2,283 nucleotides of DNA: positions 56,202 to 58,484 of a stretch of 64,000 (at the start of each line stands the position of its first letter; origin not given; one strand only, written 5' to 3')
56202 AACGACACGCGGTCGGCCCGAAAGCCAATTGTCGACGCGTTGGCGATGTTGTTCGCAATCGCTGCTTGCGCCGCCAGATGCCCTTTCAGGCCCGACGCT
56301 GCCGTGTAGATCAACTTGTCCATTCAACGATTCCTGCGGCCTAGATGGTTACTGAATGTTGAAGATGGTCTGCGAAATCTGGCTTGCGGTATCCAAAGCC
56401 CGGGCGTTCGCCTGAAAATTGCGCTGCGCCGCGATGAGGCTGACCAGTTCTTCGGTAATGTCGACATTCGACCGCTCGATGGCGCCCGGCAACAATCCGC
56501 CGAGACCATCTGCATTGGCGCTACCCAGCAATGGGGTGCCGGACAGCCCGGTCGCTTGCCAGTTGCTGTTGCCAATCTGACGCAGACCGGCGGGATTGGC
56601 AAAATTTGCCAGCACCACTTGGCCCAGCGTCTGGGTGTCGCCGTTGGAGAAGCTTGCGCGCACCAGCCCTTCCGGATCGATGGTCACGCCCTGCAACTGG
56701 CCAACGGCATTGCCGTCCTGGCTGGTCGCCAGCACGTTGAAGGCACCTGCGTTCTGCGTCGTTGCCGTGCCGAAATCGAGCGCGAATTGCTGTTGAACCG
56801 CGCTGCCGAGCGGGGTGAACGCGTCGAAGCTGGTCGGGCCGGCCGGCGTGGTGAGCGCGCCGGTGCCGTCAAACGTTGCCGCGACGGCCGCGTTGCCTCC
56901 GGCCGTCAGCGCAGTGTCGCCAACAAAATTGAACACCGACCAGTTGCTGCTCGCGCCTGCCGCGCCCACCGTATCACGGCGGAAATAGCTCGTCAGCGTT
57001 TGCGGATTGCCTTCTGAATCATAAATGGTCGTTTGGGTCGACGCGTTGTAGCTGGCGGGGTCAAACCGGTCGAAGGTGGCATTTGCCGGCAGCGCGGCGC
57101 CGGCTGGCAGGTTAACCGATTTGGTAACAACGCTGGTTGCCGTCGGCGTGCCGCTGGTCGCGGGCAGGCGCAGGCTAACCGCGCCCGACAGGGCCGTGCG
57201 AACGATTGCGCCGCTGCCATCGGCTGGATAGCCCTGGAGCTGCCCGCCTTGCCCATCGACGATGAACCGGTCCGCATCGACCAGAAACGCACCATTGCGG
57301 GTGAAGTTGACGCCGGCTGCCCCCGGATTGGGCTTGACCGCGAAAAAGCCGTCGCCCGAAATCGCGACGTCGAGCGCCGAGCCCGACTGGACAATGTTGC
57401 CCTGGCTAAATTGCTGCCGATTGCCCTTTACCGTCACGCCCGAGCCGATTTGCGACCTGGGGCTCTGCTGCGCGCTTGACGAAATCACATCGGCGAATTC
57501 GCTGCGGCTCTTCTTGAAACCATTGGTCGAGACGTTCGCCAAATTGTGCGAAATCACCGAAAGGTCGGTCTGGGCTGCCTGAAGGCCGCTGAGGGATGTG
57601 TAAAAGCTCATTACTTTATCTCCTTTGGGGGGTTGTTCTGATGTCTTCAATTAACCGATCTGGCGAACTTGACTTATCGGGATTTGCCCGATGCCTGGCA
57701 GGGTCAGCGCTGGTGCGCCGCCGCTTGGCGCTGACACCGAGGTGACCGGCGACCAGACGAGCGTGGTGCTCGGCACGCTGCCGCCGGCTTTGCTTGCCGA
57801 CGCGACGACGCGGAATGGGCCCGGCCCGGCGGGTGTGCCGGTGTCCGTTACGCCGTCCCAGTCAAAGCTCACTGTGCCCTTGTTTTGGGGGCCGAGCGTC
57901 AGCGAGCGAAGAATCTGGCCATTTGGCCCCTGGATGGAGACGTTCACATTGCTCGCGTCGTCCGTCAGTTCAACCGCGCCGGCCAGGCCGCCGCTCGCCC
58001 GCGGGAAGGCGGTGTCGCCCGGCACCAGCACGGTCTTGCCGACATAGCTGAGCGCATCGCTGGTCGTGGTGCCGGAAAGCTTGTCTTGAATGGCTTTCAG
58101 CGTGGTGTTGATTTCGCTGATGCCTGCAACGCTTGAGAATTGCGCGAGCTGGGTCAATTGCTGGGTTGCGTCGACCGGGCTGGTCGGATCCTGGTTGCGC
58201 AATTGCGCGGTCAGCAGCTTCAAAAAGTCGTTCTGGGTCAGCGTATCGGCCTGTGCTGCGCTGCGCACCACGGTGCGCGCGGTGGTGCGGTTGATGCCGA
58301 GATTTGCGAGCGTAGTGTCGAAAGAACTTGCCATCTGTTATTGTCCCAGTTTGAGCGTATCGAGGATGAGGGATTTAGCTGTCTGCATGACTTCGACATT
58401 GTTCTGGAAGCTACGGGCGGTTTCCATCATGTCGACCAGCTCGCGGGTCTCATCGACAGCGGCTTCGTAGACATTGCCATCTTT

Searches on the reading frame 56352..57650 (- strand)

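Call 47: search_protein_families(library=pfam, proteins=[window:56352-57650:-], max_evalue=0.0001)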
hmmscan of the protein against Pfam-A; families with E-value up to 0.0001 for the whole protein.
window:56352-57650:- (433 aa): 4 families
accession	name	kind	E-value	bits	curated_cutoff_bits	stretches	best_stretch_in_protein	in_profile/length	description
PF07559.19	FlgE_D2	-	5.7e-21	75.9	22.7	1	180-313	1-141/142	Flagellar basal body protein FlaE D2 domain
PF06429.18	Flg_bbr_C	-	1.3e-15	57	23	1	388-431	2-45/46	Flagellar basal body rod FlgEFG protein C-terminal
PF22692.1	LlgE_F_G_D1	-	9.5e-10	38.9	27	1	96-148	1-44/64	Flagellar hook protein FlgE/F/G D1 domain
PF00460.25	Flg_bb_rod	-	4.3e-08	33.4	20.7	1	16-46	1-31/31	Flagella basal body rod protein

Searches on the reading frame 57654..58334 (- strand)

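Call 47: search_protein_families(library=pfam, proteins=[window:57654-58334:-], max_evalue=0.0001)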
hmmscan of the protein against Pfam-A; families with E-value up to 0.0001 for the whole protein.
window:57654-58334:- (227 aa): 3 families
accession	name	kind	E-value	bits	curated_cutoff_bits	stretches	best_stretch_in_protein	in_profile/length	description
PF03963.19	FlgD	-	2.7e-22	79.2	27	1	22-80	16-74/75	Flagellar hook capping protein - N-terminal region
PF13860.13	FlgD_ig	-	1.8e-16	60.3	27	1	114-183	7-78/79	FlgD Ig-like domain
PF13861.12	FLgD_tudor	-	2.3e-11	44.2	26.9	1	92-224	4-58/58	FlgD Tudor-like domain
